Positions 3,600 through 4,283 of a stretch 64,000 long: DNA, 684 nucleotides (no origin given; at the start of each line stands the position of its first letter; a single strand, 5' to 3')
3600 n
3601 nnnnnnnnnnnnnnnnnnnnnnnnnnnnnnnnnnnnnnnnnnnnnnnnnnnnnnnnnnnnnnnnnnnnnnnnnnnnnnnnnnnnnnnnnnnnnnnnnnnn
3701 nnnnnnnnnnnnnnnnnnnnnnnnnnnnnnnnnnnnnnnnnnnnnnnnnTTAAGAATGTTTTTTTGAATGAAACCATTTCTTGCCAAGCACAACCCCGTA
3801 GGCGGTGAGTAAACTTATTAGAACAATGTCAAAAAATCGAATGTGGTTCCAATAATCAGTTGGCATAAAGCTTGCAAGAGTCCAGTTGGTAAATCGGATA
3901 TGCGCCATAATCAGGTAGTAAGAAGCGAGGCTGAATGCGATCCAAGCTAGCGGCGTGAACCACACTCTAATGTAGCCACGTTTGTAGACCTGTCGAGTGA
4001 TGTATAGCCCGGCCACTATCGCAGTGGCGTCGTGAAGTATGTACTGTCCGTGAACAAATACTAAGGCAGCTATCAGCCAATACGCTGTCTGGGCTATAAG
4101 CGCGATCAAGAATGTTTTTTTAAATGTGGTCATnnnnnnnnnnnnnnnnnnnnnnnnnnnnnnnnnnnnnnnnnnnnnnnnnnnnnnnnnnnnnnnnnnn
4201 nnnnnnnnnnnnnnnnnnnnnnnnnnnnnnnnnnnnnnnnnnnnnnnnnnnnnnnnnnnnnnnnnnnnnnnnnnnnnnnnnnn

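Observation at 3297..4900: Secreted Cys-rich protein and membrane-protein operon beside an IS1595 transposase remnant and a truncated duplicate of the membrane gene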

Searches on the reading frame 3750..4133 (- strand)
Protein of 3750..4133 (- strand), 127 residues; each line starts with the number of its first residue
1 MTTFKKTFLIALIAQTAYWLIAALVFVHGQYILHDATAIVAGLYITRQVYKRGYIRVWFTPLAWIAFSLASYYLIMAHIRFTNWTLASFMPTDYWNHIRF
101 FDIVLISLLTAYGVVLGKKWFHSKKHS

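Call 3: search_protein_families(library=pfam, proteins=[window:3750-4133:-], max_evalue=0.1)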
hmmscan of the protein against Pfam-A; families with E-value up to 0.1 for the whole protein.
window:3750-4133:- (127 aa): 0 families

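Call 4: search_protein_families(library=ncbifam, proteins=[window:3750-4133:-], max_evalue=0.1)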
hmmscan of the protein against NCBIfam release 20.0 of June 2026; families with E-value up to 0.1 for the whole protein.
window:3750-4133:- (127 aa): 0 families

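Call 6: find_homologous_proteins(query=window:3750-4133:-, max_evalue=0.01)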
Query window:3750-4133:- (127 aa): 2 proteins with E <= 0.01 among 15 candidates.
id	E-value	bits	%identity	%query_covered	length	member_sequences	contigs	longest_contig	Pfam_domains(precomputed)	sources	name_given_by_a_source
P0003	2.1e-77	275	100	100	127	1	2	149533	-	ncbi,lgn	-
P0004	2.7e-29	120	53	100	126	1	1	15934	-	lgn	-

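Call 10: find_encoding_contigs(protein=P0004, flank=10000)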
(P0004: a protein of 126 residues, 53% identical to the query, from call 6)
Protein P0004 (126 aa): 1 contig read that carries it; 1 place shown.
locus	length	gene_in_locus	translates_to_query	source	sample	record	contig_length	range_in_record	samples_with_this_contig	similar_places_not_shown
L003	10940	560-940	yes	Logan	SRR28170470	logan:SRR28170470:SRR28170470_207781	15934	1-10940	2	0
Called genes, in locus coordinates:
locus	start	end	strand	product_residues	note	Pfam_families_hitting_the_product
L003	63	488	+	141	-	-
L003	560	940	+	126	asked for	-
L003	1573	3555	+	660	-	PF00009:GTP_EFTU, PF03144:GTP_EFTU_D2 (weak), PF14492:EFG_III, PF16658:RF3_C (weak), PF03764:EFG_IV, PF00679:EFG_C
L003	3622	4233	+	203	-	PF00132:Hexapep (faint), PF24894:Hexapep_GlmU (faint), PF25087:GMPPB_C, PF14602:Hexapep_2 (faint), PF25084:LbH_EIF2B (weak)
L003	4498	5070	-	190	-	PF01872:RibD_C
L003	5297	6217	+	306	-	PF02016:Peptidase_S66, PF17676:Peptidase_S66C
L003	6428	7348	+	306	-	PF10340:Say1_Mug180, PF07859:Abhydrolase_3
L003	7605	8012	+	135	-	-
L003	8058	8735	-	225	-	PF09365:DUF2461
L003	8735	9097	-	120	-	PF04993:TfoX_N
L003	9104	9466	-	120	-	PF12680:SnoaL_2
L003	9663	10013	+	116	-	PF01638:HxlR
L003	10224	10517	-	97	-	PF00293:NUDIX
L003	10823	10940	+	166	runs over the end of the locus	PF06983:3-dmu-9_3-mt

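Call 17: find_encoding_contigs(protein=P0003, flank=10000)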
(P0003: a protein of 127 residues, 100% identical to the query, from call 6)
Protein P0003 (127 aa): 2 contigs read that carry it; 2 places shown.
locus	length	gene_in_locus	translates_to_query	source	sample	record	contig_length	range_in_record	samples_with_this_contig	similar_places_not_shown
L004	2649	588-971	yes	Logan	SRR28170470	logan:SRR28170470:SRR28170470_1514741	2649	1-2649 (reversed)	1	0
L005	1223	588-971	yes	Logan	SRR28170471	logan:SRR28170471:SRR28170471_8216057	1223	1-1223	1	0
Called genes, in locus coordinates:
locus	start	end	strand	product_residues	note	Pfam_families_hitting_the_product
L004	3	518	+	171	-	?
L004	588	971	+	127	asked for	-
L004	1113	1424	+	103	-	PF12762:DDE_Tnp_IS1595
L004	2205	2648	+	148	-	?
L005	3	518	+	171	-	?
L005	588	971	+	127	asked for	-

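Call 73: find_related_loci(query=A8, collection=metagenome_contigs, flank=5000)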
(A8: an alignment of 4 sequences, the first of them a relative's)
Query A8 (127 aa) in metagenome_contigs; peptide patterns used: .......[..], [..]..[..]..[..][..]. (x = any residue, [..] = any of these).
434 stretches matched a pattern, but none encodes a relative of the query by tblastn (E <= 1e-3).

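Call 92: search_protein_families(library=padloc, proteins=[window:3750-4133:-], max_evalue=0.01)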
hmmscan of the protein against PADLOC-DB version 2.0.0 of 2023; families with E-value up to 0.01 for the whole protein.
window:3750-4133:- (127 aa): 0 families

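Call 93: search_protein_families(library=phrogs, proteins=[window:3750-4133:-], max_evalue=0.01)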
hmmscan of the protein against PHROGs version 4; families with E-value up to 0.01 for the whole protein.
window:3750-4133:- (127 aa): 0 families
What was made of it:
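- On Known bacteriocin / toxin families (Pfam, NCBIfam, PADLOC, PHROGs, PDB): No PADLOC or PHROG hit (calls 92, 93).
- No PHROG match for either protein (call 93).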

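Call 98: search_protein_families(library=pfam, alignment_id=A7, max_evalue=5)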
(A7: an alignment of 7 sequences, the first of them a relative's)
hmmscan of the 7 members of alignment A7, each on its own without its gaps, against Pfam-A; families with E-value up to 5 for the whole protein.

A. member 1, P0003 (127 aa): 0 families

B. families by the number of members that match (of 7 scanned): 18 families
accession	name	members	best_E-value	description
PF03419.18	Peptidase_U4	2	0.36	Sporulation factor SpoIIGA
PF01757.29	Acyl_transf_3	1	0.0038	Acyltransferase domain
PF13803.12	DUF4184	1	0.0068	Domain of unknown function (DUF4184)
PF19053.6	EccD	1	0.0089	EccD-like transmembrane domain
PF10161.14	DDDD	1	0.046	Putative mitochondrial precursor protein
PF07314.17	Lit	1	0.09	Lipoprotein intramolecular transacylase Lit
PF18949.5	DUF5693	1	0.091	Family of unknown function (DUF5693)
PF11658.13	CBP_BcsG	1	0.1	Cellulose biosynthesis protein BcsG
PF19529.4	DUF6057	1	0.17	Family of unknown function (DUF6057)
PF11992.13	TgpA_N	1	0.2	TgpA N-terminal domain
PF04246.17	RseC_MucC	1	0.24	Positive regulator of sigma(E), RseC/MucC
PF12555.13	SteA-like_C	1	0.42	SteA-like C-terminal domain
PF19845.4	DUF6320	1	0.58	Family of unknown function (DUF6320)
PF09586.16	YfhO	1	1.1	Bacterial membrane protein YfhO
PF14055.11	NVEALA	1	1.1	NVEALA protein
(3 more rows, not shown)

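Call 102: search_protein_families(library=ncbifam, proteins=[L003:1573-3555:+], max_evalue=0.001)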
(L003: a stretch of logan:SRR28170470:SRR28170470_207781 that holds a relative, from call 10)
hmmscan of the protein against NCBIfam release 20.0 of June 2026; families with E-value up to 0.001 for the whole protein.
L003:1573-3555:+ (660 aa): 36 families (the best 25 are shown)
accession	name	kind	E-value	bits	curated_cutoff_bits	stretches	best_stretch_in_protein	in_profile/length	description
NF000120.3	47473_otr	exception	1.2e-208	694.5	900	1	3-621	2-605/608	tetracycline resistance ribosomal protection protein Otr(A)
NF012153.1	tet_protect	equivalog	1e-203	678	775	1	4-622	1-607/614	tetracycline resistance ribosomal protection protein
NF033148.1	tet_protect_M_W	exception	1.1e-134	450.2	1100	1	1-653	1-634/639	TetM/TetW/TetO/TetS family tetracycline resistance ribosomal protection protein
NF012155.1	tet_protect_M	exception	4.6e-110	368.7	1420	1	1-653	1-634/639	tetracycline resistance ribosomal protection protein Tet(M)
NF012154.0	tet_protect_Q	exception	1.7e-101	340.5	1425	1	1-625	1-607/638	tetracycline resistance ribosomal protection protein Tet(Q)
NF009381.0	PRK12740.1-5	subfamily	6.2e-82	276.1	583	2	2-154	8-160/692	elongation factor G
TIGR00484.1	EF-G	equivalog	2.3e-79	267.3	659.4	2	2-155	9-162/691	elongation factor G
NF009379.0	PRK12740.1-3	equivalog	1.5e-67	228.7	513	2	181-635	209-661/674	elongation factor G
NF009891.0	PRK13351.1-1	equivalog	1.3e-65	222.2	597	2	2-249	8-264/681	elongation factor G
NF009377.1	PRK12740.1-1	equivalog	1e-53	182.8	890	2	2-153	12-163/700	elongation factor G-like protein EF-G2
TIGR01394.1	TypA_BipA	equivalog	7.4e-48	163.2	757.3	2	4-145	2-141/594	translational GTPase TypA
NF001964.0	PRK00741.1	equivalog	1.2e-47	162.6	473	2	6-155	15-168/529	peptide chain release factor 3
TIGR00490.1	aEF-2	equivalog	3.8e-45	154.2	738.45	2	3-147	19-165/720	elongation factor EF-2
NF058620.1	EFG2_Bacteroid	exception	2.5e-44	151.8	1000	3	3-151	9-157/717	elongation factor G2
NF009892.0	PRK13351.1-3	equivalog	3.4e-43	148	640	1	1-240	1-236/623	elongation factor G-like protein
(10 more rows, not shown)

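Call 106: search_dna_similar(query=P0003, collection=plasmids, mode=protein, max_evalue=0.01)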
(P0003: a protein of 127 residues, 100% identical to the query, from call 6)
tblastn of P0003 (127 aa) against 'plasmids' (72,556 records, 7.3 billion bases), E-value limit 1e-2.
No match.
